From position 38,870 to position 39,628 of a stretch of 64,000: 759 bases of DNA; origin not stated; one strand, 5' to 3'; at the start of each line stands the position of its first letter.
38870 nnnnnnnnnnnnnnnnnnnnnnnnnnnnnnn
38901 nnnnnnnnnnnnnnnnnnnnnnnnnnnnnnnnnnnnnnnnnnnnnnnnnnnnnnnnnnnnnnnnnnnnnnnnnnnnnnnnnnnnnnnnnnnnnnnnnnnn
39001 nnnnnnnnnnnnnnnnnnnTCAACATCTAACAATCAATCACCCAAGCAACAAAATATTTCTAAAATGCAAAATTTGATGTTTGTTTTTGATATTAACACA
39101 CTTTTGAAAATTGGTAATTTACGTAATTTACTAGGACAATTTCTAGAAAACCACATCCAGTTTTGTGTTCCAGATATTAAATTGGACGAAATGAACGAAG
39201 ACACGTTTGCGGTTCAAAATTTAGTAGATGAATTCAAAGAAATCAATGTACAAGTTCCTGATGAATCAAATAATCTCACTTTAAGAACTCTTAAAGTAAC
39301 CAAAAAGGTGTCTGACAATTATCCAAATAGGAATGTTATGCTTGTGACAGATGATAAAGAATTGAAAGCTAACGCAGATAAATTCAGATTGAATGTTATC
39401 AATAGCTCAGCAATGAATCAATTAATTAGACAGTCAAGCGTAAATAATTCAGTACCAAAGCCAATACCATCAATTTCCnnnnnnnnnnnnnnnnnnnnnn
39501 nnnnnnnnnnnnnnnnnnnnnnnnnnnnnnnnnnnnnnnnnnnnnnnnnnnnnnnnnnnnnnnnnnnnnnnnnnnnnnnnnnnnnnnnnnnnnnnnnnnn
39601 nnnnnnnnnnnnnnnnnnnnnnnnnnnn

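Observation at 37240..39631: Alpha-kinase catalytic domain fused to a Cys/His cluster and a C-terminal PIN-like nuclease domain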

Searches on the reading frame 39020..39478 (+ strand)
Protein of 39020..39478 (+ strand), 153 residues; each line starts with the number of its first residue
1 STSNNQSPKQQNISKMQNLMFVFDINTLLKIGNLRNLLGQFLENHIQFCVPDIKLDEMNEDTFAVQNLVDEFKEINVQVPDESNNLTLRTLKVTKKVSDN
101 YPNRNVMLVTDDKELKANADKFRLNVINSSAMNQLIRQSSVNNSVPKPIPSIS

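Call 7: search_solved_structures(query=window:39053-39463:+, max_evalue=10, show_alignments=3)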
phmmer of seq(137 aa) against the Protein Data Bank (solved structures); distinct sequences matched with E-value up to 10: 4.
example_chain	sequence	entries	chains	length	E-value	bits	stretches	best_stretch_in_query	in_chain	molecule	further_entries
7bqd_A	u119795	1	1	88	0.1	15.8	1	61-114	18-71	NF8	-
5dca_A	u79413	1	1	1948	0.21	14.8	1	4-106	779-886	Pre-mRNA-splicing helicase BRR2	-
4bgd_A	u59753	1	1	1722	0.26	14.5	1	4-106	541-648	PRE-MRNA-SPLICING HELICASE BRR2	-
5m5p_A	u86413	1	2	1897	0.29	14.4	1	4-106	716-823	Pre-mRNA-splicing helicase BRR2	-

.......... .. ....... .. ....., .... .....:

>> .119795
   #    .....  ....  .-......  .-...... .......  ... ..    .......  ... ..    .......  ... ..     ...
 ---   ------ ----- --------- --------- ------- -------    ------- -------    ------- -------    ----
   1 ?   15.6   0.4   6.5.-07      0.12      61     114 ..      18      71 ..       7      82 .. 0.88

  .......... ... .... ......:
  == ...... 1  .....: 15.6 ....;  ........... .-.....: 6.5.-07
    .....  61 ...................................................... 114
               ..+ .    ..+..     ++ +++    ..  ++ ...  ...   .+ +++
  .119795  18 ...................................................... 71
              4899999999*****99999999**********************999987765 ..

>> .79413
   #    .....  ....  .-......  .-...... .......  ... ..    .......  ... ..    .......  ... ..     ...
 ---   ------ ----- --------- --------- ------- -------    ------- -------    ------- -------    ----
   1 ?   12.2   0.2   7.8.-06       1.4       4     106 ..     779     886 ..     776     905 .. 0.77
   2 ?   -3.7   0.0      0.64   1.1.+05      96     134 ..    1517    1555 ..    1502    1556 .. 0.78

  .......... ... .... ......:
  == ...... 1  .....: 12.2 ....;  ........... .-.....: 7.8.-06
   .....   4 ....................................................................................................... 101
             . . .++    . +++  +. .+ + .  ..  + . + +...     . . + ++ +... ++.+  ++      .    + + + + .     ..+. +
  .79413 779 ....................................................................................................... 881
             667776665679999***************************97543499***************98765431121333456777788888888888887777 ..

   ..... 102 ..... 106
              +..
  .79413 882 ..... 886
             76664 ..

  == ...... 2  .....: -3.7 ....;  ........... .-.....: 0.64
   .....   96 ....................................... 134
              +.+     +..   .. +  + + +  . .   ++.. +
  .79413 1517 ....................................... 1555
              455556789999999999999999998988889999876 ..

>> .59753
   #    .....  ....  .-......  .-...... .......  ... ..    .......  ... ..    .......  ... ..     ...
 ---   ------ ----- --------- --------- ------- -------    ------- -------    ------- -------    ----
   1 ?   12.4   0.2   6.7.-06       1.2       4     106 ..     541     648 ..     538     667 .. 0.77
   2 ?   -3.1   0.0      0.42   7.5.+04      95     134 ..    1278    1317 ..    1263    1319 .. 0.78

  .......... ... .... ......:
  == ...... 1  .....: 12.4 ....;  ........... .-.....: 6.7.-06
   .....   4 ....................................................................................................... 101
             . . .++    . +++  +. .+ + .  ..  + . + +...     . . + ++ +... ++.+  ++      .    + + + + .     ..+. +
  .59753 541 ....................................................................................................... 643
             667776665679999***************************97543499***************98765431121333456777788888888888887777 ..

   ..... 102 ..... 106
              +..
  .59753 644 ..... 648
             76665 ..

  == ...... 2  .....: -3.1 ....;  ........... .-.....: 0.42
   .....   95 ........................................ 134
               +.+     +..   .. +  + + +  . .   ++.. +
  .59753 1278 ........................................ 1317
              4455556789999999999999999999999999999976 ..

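Call 9: search_protein_families(library=pfam, proteins=[window:39053-39463:+], max_evalue=10)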
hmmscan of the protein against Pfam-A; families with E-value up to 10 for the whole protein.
seq(137 aa): 1 family
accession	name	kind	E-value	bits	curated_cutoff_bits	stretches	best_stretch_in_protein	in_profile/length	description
PF13638.12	PIN_4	-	0.0011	19.8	21.9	1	77-115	90-128/132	PIN domain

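Call 19: predict_structure(protein=window:39020-39478:+)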
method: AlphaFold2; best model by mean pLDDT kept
length: 153 residues; sequences in the alignment: 1
mean_pLDDT: 41.5   pTM: 0.33
mean pLDDT of the five models: 41.5, 35.7, 35.2, 35.2, 34.9
residues with pLDDT >= 90: 0; 70-90: 1; 50-70: 38; < 50: 114
segments of 3 or more residues with pLDDT < 50: 1-68, 96-98, 100-105, 118-150
pLDDT, mean of each block of 10 residues (from residue 1): 35 30 41 38 29 33 45 53 59 51 48 53 38 30 38 49
secondary structure, 60 per line:
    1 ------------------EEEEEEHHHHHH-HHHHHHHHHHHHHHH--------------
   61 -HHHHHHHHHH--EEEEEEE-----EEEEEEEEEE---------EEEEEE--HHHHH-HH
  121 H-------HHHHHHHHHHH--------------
elements in order: E19-24 H25-30 H32-46 H62-71 E74-80 E86-95 E105-110 H113-117 H129-139

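Call 32: search_protein_families(library=ncbifam, proteins=[window:39053-39463:+], max_evalue=10)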
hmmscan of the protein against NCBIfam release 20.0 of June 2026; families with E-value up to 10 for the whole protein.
seq(137 aa): 3 families
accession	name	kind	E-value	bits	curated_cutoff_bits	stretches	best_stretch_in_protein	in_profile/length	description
TIGR04468.1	arg_2_3_am_muta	equivalog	0.016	14.2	600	1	46-102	54-110/351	arginine 2,3-aminomutase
NF004963.0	PRK06309.1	equivalog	0.017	14.8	245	1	32-107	71-143/232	DNA polymerase III subunit epsilon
TIGR03552.1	F420_cofC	equivalog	0.037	13.7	105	1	73-128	26-83/196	2-phospho-L-lactate guanylyltransferase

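Call 34: search_protein_families(library=phrogs, proteins=[window:39062-39448:+], max_evalue=10)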
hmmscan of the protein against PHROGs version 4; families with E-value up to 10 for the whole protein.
seq(129 aa): 1 family
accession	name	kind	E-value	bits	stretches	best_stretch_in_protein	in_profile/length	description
phrog_23468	-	unknown function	0.044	15.1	1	6-77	37-101/120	-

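Call 35: search_protein_families(library=padloc, proteins=[window:39062-39448:+], max_evalue=10)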
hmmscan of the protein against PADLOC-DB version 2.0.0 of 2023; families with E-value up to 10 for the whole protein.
seq(129 aa): 0 families

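Call 37: fold_search(model_id=the predicted structure, library=pdb)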
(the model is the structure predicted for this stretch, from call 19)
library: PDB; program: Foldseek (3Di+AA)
matches with E <= 10: 827; with E <= 0.001: 0
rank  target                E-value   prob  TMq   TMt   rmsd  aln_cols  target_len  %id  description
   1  6i20_D                9.6e-02  0.30  0.24  0.27  13.9       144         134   10  Flavin Analogue Sheds Light on Light-Oxygen-Voltage Domain Mechanism (released 2019-05-29)
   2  7r5n_B                1.5e-01  0.28  0.20  0.21  12.4        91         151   12  Crystal structure of the full-length short LOV protein PF5-LOV from Pseudomonas fluorescens (dark state) (released 2023-08-23)
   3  6ide_B                1.6e-01  0.21  0.19  0.14  13.3        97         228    7  Crystal structure of the Vibrio cholera VqmA-Ligand-DNA complex provides molecular mechanisms for drug design (released 2019-01-16)
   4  5dkk_A                1.8e-01  0.21  0.23  0.25  13.6       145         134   10  Structure of the dark-state monomer of the blue light photoreceptor Aureochrome 1a LOV from P. tricornutum (released 2016-01-13)
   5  5a8b_C                1.8e-01  0.20  0.23  0.24  14.3       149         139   10  Structure of a parallel dimer of the aureochrome 1a LOV domain from Phaeodactylum tricornutum (released 2016-02-10)
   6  7r5n_A                1.9e-01  0.38  0.21  0.21   9.9        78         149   12  Crystal structure of the full-length short LOV protein PF5-LOV from Pseudomonas fluorescens (dark state) (released 2023-08-23)
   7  4hhd_B                2.1e-01  0.18  0.25  0.25  16.0       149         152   15  2.75 Angstrom resolution crystal structure of the A. thaliana LOV2 domain with an extended N-terminal A' helix (cryo d (released 2013-10-09)
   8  7yx0_A                2.4e-01  0.23  0.26  0.24  14.8       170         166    9  Crystal structure of the full-length short LOV protein SBW25-LOV from Pseudomonas fluorescens (light state) (released 2023-05-24)
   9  7a6p_B                2.4e-01  0.21  0.21  0.21  12.3        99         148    9  Structural determinants underlying the adduct lifetime in a short LOV protein PpSB2-LOV (released 2021-03-10)
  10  3ue6_A                2.4e-01  0.18  0.23  0.25  14.9       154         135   10  The dark structure of the blue-light photoreceptor Aureochrome1 LOV (released 2012-04-11)
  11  6ide_A                2.7e-01  0.21  0.20  0.14  10.8        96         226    5  Crystal structure of the Vibrio cholera VqmA-Ligand-DNA complex provides molecular mechanisms for drug design (released 2019-01-16)
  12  3mr0_A                2.7e-01  0.16  0.25  0.28  15.8       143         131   13  Crystal Structure of Sensory Box Histidine Kinase/Response Regulator from Burkholderia thailandensis E264 (released 2010-06-23)
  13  4wf0_A                2.7e-01  0.15  0.22  0.23  16.0       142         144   11  Crystal Structure of iLID - an Improved Light-Inducible Dimer (released 2014-12-24)
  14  9a5d_A                2.9e-01  0.30  0.28  0.09  14.4       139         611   12  Integrative model of WALK-YYCH by crosslinking MS and deep learning (released 2024-09-18)
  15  8rd8_WD               2.9e-01  0.11  0.11  0.21  13.6        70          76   20  Cryo-EM structure of P. urativorans 70S ribosome in complex with hibernation factors Balon and RaiA (structure 1). (released 2024-02-21)
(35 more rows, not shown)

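Call 45: search_solved_structures(query=A2, max_evalue=10, show_alignments=3)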
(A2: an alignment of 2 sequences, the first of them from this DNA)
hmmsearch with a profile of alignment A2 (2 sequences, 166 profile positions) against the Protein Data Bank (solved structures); distinct sequences matched with E-value up to 10: 0.

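Call 49: find_related_loci(query=window:39062-39448:+, collection=metagenome_contigs, flank=6000)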
Query seq(129 aa) (129 aa) in metagenome_contigs; peptide patterns used: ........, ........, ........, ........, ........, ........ (x = any residue, [..] = any of these).
48 stretches matched a pattern; 1 encode a relative of the query (tblastn E <= 1e-3); 1 distinct loci.
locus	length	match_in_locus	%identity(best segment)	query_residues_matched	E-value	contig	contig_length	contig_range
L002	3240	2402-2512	51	59-94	6e-6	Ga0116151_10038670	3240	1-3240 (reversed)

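Call 57: predict_structure(alignment_id=A2)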
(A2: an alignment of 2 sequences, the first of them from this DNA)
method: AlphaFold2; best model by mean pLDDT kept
length: 129 residues; sequences in the alignment: 2
mean_pLDDT: 34.4   pTM: 0.30
mean pLDDT of the five models: 34.4, 34.2, 33.8, 33.0, 30.9
residues with pLDDT >= 90: 0; 70-90: 0; 50-70: 6; < 50: 123
segments of 3 or more residues with pLDDT < 50: 1-94, 104-113, 115-129
pLDDT, mean of each block of 10 residues (from residue 1): 30 33 36 29 28 33 27 26 30 47 48 46 34
secondary structure, 60 per line:
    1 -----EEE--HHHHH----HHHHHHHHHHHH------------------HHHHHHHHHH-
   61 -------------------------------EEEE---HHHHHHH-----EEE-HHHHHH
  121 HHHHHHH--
elements in order: E6-8 H11-15 H20-31 H50-59 E92-95 H99-105 E111-113 H115-127

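Call 58: search_dna_similar(query=window:39062-39448:+, collection=plasmids, mode=protein, max_evalue=10, max_rows=25)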
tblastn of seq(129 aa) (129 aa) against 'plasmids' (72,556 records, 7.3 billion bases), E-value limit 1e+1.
No match.

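Call 86: find_related_loci(query=A2, collection=viral_contigs, flank=3000)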
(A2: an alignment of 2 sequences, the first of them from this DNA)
Query A2 (129 aa) in viral_contigs; peptide patterns used: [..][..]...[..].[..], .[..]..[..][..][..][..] (x = any residue, [..] = any of these).
212 stretches matched a pattern, but none encodes a relative of the query by tblastn (E <= 1e-3).

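Call 87: find_related_loci(query=A2, collection=genome_contigs, flank=1500)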
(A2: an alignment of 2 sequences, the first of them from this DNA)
Query A2 (129 aa) in genome_contigs; peptide patterns used: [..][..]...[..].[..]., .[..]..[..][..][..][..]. (x = any residue, [..] = any of these).
120 stretches matched a pattern, but none encodes a relative of the query by tblastn (E <= 1e-3).

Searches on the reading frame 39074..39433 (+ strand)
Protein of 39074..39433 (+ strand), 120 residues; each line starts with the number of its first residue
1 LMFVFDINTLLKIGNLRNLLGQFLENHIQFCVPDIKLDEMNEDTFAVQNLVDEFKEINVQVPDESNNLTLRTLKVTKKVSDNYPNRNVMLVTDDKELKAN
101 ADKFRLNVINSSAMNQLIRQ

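Call 59: search_protein_families(library=pfam, proteins=[window:39074-39433:+], max_evalue=10)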
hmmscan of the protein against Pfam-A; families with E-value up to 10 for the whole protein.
seq(120 aa): 1 family
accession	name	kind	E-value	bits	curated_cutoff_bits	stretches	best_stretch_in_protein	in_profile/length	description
PF13638.12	PIN_4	-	0.00074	20.3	21.9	1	66-108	86-128/132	PIN domain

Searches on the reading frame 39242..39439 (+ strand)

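Call 59: search_protein_families(library=pfam, proteins=[window:39242-39439:+], max_evalue=10)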
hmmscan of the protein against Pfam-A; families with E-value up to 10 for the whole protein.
seq(66 aa): 2 families
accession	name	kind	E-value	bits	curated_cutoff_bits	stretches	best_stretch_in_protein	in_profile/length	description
PF13638.12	PIN_4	-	0.00073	20.3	21.9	1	16-53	92-129/132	PIN domain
PF25402.1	PH_28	-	0.099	13.2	27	1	3-45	23-65/110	Kinetoplastid PH-like domain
